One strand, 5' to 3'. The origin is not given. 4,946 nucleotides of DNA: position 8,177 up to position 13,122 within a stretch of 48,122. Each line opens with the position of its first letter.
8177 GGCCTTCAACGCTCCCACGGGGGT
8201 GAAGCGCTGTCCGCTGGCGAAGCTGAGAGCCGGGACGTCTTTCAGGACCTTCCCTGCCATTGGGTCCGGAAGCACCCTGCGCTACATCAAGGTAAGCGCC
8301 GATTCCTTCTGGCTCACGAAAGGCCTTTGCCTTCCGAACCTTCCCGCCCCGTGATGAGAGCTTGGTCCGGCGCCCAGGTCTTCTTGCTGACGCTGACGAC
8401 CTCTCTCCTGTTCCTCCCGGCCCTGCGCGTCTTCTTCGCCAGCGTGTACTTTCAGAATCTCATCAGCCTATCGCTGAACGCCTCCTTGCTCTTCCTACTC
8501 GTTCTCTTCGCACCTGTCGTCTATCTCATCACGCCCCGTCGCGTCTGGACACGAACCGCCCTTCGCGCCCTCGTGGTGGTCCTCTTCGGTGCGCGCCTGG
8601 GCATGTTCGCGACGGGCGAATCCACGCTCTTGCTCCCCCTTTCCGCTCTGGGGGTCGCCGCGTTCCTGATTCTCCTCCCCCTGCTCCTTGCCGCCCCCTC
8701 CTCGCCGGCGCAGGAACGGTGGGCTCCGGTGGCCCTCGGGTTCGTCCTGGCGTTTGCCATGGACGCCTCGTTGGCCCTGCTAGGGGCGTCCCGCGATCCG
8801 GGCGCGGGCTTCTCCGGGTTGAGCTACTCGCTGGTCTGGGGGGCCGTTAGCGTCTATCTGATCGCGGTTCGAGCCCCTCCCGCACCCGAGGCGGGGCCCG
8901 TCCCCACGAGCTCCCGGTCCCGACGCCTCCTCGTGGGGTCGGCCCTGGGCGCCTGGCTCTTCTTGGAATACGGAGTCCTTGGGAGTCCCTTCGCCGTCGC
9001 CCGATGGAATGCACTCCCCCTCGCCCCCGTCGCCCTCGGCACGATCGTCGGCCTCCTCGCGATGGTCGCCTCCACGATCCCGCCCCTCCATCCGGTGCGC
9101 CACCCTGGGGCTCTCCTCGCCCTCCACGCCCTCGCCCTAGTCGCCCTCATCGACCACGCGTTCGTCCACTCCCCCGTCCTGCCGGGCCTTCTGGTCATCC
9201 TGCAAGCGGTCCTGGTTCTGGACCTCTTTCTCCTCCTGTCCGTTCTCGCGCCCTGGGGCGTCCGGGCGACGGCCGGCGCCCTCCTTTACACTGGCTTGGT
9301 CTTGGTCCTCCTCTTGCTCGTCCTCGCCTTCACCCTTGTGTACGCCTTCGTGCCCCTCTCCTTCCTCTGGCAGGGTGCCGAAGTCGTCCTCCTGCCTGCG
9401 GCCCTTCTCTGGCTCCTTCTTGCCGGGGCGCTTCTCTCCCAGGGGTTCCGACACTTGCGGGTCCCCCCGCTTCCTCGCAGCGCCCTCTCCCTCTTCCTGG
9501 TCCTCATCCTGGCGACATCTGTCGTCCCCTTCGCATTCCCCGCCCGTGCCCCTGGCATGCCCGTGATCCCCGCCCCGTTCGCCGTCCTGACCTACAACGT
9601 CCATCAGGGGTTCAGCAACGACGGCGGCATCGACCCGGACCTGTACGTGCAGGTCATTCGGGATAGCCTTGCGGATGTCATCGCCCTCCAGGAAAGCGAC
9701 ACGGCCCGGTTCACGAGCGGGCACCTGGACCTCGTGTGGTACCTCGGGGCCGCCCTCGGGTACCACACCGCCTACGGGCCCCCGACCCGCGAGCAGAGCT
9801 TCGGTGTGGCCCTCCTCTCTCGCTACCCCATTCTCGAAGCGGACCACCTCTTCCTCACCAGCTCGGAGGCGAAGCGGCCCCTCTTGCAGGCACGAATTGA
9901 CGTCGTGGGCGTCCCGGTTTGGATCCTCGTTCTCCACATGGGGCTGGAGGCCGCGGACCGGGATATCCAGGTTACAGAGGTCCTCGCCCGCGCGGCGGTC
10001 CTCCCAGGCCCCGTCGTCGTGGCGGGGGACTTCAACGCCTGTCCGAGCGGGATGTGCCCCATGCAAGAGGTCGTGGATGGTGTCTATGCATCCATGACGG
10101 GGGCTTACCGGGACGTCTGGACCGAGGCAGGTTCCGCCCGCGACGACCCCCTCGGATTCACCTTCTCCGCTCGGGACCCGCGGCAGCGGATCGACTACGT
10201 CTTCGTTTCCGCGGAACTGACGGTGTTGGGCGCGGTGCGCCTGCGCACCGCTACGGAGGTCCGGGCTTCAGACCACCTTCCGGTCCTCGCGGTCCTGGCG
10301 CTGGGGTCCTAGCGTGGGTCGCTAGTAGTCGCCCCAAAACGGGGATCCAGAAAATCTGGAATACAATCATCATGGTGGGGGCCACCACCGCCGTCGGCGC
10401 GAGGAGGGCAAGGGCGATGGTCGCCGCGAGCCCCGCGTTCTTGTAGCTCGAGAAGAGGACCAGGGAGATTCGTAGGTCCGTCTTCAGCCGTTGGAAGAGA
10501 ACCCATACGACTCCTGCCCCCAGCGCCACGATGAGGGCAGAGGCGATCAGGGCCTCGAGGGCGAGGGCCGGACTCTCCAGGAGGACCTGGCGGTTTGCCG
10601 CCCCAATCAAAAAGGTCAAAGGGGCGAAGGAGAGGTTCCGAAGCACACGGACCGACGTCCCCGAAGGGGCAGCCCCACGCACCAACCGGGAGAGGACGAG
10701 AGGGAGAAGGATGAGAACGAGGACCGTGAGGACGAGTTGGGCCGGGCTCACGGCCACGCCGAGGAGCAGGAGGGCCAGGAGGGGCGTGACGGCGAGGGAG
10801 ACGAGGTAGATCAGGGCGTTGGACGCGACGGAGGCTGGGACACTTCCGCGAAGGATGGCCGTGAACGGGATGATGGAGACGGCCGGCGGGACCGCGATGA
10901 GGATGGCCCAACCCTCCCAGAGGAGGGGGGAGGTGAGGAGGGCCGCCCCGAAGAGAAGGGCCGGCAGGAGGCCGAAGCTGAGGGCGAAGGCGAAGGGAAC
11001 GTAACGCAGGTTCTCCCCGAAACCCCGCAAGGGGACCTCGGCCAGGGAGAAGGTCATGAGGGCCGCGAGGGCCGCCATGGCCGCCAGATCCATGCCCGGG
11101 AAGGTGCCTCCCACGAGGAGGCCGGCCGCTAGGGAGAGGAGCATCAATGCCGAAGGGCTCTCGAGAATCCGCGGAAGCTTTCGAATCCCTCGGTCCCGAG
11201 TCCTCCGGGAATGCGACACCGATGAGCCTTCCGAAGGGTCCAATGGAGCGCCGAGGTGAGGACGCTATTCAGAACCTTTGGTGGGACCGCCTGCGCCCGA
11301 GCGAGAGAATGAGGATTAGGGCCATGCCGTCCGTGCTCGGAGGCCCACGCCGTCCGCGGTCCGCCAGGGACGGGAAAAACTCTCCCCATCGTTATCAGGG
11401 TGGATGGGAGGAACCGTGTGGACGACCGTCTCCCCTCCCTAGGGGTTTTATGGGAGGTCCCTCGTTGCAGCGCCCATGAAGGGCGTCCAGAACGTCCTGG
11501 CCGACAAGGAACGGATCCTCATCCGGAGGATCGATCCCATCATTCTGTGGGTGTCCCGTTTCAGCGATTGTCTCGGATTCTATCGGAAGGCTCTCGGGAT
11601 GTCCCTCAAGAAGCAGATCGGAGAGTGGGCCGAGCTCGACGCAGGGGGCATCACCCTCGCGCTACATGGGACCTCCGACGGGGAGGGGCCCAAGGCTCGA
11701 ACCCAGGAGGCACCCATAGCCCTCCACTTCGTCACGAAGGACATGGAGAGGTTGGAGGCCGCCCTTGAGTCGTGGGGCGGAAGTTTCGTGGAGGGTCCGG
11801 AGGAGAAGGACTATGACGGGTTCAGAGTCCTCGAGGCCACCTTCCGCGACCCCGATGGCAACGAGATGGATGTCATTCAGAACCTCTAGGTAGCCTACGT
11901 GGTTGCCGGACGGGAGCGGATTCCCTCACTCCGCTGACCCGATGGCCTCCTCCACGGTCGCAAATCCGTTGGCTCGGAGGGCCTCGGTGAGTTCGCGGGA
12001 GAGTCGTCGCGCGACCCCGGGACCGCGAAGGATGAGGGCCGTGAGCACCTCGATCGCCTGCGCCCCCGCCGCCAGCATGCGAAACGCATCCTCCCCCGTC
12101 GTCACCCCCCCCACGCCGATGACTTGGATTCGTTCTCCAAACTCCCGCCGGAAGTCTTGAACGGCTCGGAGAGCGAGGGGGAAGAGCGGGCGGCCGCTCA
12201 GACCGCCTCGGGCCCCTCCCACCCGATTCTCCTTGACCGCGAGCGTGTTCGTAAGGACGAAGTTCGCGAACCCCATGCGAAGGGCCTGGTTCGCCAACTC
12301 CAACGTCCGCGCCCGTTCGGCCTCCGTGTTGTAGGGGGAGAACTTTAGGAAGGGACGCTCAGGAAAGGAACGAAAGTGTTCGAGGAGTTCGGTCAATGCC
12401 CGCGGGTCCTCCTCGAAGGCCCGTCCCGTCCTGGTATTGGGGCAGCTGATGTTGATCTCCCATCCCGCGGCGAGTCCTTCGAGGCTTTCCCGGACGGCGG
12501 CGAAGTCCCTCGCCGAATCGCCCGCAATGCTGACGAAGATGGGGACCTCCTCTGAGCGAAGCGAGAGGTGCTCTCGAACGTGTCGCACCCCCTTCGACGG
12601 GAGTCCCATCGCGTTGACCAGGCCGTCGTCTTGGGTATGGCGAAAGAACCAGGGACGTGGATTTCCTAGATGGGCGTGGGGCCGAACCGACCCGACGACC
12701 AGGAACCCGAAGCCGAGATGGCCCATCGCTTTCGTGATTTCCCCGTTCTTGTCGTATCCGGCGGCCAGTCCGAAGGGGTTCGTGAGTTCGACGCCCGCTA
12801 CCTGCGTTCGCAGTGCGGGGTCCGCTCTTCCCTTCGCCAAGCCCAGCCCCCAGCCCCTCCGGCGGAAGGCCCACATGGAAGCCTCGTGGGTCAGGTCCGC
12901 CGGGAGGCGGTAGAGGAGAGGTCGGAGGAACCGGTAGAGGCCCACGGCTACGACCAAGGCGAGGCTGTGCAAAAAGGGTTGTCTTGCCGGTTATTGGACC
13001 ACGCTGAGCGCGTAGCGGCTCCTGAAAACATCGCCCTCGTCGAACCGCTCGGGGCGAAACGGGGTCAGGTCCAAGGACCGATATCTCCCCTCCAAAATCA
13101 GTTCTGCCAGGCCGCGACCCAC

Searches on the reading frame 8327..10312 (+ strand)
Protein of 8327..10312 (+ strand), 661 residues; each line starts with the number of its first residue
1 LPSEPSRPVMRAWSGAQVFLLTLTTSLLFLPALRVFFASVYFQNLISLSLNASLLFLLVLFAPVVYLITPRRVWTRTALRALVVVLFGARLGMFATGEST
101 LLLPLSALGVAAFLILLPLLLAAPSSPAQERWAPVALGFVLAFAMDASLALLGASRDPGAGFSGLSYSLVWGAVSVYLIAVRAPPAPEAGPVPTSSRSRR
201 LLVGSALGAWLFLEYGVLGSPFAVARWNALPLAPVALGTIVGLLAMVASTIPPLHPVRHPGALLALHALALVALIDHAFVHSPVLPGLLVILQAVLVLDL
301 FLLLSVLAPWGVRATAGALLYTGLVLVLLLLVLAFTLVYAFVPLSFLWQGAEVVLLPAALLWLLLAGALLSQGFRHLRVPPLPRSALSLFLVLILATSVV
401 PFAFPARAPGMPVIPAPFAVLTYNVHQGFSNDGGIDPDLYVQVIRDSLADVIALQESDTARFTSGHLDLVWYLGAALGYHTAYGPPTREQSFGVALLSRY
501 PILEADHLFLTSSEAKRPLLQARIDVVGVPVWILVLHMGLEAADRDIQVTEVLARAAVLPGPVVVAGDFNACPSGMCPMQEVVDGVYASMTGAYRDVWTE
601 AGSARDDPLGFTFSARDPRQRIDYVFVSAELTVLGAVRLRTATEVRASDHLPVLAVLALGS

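Call 70: search_protein_families(library=pfam, proteins=[window:8327-10312:+], max_evalue=0.0001)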
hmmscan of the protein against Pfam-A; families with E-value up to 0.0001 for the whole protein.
window:8327-10312:+ (661 aa): 2 families
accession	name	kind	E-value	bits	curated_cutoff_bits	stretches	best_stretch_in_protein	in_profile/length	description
PF03372.29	Exo_endo_phos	-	3.6e-24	86.1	24.5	1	421-650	1-225/225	Endonuclease/Exonuclease/phosphatase family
PF23226.1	Exo_endo_phos_PGAP2IP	-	7.7e-23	81.4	27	1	422-565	8-154/239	PGAP2IP, C-terminal nuclease-like domain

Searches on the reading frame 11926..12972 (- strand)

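Call 70: search_protein_families(library=pfam, proteins=[window:11926-12972:-], max_evalue=0.0001)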
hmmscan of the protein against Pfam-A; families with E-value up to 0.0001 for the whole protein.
window:11926-12972:- (348 aa): 2 families
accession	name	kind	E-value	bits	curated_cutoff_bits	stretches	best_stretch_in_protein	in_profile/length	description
PF01180.27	DHO_dh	-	4.8e-61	206.9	27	1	54-332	2-291/291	Dihydroorotate dehydrogenase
PF01070.24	FMN_dh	-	6.8e-06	25.8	24.9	1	266-342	258-342/350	FMN-dependent dehydrogenase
